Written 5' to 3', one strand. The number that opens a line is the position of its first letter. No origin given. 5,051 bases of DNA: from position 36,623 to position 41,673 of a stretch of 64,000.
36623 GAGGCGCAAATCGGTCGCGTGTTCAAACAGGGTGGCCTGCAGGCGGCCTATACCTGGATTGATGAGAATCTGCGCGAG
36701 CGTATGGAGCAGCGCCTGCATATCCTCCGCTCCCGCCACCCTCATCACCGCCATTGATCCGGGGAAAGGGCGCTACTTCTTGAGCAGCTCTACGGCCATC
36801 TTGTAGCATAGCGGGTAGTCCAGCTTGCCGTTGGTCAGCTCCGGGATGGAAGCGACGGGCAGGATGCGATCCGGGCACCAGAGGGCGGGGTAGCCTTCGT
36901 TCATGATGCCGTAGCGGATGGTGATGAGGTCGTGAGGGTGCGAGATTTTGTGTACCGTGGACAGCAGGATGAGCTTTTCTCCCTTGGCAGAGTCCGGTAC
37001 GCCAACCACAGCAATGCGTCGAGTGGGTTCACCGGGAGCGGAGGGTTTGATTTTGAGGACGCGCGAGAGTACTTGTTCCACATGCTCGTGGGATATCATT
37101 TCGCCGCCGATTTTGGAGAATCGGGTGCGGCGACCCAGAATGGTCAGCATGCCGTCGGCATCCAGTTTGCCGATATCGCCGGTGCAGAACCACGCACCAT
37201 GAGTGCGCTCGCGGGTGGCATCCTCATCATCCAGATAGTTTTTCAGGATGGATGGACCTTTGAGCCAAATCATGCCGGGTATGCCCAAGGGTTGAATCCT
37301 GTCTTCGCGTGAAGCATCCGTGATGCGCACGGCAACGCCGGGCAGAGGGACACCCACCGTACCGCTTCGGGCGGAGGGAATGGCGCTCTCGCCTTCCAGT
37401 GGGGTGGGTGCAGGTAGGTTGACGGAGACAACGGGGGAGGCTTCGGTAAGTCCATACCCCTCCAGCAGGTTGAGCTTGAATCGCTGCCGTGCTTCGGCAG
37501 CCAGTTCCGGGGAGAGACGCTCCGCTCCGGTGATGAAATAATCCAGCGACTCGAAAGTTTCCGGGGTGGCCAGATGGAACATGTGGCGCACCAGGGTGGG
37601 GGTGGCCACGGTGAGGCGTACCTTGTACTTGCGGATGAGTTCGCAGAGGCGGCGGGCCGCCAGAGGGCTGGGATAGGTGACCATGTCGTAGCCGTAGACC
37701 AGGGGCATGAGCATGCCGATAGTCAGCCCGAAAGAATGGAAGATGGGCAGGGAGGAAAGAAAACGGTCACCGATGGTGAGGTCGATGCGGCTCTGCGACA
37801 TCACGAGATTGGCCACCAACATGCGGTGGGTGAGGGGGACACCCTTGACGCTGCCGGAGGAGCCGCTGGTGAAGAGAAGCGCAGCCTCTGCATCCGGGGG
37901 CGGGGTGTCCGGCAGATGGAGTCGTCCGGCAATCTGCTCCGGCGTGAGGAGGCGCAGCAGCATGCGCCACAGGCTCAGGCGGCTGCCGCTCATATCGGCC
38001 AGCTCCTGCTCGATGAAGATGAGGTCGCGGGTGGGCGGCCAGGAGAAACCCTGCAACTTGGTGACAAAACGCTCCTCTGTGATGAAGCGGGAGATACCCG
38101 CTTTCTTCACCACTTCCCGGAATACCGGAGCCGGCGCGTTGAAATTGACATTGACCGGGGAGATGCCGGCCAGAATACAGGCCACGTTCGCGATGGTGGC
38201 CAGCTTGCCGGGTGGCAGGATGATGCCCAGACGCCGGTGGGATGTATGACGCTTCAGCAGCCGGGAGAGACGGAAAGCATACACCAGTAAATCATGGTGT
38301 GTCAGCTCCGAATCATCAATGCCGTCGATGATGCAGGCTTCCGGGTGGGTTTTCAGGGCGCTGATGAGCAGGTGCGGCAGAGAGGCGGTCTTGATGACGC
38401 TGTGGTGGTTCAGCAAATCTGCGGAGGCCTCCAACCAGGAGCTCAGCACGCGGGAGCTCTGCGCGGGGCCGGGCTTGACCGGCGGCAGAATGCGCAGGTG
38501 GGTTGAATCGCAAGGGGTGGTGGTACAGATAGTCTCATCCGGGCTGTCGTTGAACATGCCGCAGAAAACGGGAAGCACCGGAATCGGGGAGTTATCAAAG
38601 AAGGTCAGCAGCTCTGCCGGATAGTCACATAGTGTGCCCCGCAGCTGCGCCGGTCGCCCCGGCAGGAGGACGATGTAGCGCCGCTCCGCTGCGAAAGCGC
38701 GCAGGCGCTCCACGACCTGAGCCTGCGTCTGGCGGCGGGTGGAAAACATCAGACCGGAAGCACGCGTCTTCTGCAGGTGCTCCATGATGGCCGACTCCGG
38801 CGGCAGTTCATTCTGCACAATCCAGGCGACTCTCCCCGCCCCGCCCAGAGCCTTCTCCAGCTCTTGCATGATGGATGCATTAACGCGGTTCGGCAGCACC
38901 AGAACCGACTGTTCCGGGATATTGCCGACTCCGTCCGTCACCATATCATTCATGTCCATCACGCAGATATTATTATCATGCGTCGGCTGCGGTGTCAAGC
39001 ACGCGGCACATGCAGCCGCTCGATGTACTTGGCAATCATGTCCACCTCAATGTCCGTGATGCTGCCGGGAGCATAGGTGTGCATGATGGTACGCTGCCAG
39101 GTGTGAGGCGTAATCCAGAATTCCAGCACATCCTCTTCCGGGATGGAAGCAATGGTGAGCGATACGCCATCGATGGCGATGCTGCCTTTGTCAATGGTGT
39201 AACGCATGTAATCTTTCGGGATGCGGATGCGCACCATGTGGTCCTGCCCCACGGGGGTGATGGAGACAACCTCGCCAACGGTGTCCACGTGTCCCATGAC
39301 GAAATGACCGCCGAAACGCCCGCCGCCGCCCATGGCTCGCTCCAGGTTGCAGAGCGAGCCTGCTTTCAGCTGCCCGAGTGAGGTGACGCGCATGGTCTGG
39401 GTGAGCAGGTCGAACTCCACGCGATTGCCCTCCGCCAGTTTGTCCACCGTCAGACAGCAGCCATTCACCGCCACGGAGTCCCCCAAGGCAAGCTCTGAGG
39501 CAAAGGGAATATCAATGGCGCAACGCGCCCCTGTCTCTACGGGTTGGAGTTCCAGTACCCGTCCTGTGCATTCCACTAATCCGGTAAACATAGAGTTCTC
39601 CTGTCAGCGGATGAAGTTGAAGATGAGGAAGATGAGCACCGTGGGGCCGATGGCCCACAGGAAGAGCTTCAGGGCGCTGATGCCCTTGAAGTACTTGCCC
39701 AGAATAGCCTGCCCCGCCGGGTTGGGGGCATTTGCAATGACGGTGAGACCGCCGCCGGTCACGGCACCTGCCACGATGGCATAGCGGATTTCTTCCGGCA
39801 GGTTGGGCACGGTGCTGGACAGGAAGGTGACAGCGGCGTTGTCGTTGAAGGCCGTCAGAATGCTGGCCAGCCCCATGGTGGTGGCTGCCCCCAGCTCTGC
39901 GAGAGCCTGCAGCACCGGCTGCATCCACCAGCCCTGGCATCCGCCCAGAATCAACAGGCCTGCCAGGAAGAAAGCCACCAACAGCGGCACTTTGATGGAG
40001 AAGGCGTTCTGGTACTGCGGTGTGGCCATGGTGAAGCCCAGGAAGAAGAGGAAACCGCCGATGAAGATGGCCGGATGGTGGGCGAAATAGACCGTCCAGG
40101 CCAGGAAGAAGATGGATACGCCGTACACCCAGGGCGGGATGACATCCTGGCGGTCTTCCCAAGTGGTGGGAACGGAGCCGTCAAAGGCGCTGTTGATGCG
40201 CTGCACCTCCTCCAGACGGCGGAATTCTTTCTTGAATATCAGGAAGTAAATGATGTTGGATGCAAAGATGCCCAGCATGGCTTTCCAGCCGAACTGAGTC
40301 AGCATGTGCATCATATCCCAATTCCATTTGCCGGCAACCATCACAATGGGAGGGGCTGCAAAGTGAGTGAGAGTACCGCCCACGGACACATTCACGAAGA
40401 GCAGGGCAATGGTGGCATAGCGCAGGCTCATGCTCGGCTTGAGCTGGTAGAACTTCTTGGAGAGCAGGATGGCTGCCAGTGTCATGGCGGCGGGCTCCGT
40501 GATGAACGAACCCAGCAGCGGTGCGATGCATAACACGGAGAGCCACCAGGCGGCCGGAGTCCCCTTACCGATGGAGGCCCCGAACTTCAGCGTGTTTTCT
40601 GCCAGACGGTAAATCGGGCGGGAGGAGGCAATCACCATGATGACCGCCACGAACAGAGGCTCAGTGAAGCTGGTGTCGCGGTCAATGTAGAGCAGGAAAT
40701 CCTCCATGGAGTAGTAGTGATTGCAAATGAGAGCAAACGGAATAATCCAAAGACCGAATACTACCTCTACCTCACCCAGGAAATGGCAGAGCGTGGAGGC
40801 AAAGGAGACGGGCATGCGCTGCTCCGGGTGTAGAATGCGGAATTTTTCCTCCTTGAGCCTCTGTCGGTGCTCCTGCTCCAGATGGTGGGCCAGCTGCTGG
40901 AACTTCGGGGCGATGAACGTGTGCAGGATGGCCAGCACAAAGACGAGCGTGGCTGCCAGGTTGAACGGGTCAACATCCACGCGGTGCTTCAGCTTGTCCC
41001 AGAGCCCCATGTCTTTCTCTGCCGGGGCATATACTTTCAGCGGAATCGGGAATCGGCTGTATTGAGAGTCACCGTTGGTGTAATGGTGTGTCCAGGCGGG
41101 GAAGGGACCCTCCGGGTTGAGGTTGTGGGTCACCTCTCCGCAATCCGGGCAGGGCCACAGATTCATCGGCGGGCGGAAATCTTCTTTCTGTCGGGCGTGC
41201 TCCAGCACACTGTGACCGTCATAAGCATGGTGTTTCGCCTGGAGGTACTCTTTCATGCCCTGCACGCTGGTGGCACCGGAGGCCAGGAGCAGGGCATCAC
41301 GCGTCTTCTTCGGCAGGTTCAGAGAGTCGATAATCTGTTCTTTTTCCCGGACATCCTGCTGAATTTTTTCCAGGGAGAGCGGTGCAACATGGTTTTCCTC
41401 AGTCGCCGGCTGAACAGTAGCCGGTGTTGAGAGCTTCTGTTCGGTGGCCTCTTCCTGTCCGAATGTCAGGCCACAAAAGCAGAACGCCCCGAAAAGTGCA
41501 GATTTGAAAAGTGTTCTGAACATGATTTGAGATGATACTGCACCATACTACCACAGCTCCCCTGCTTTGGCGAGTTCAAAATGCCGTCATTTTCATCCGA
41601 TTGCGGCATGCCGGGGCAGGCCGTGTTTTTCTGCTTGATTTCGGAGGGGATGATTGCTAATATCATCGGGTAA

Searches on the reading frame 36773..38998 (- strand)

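Call 90: search_protein_families(library=pfam, proteins=[window:36773-38998:-], max_evalue=0.0001)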
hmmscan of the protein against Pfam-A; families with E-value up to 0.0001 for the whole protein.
window:36773-38998:- (741 aa): 1 family
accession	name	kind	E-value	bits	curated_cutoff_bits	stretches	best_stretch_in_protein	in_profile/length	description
PF00501.34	AMP-binding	-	1.2e-58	199.2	29.9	1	218-589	8-384/384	AMP-binding enzyme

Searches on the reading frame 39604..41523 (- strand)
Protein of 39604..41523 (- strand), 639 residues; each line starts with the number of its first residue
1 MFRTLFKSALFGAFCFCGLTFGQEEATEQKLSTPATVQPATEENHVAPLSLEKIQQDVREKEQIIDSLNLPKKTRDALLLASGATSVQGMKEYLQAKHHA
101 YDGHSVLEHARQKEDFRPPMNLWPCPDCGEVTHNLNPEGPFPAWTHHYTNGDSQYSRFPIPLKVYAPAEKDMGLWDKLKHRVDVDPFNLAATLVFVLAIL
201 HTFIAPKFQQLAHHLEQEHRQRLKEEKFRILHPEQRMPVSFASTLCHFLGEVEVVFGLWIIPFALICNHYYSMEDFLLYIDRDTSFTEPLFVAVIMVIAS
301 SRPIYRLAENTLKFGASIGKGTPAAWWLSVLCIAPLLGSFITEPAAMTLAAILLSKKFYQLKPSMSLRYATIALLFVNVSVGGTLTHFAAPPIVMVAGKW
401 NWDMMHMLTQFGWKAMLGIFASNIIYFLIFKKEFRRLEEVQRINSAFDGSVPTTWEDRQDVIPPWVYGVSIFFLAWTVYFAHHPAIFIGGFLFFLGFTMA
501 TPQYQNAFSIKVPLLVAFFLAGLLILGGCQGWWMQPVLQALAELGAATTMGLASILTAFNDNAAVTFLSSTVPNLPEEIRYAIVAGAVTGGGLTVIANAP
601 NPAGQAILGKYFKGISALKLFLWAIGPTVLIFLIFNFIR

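Call 90: search_protein_families(library=pfam, proteins=[window:39604-41523:-], max_evalue=0.0001)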
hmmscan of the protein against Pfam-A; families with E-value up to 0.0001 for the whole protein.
window:39604-41523:- (639 aa): 1 family
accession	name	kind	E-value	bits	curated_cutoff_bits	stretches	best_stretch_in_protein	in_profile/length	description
PF07399.17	Na_H_antiport_3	-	1.2e-160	535.5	25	1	187-637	2-418/419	Putative Na+/H+ antiporter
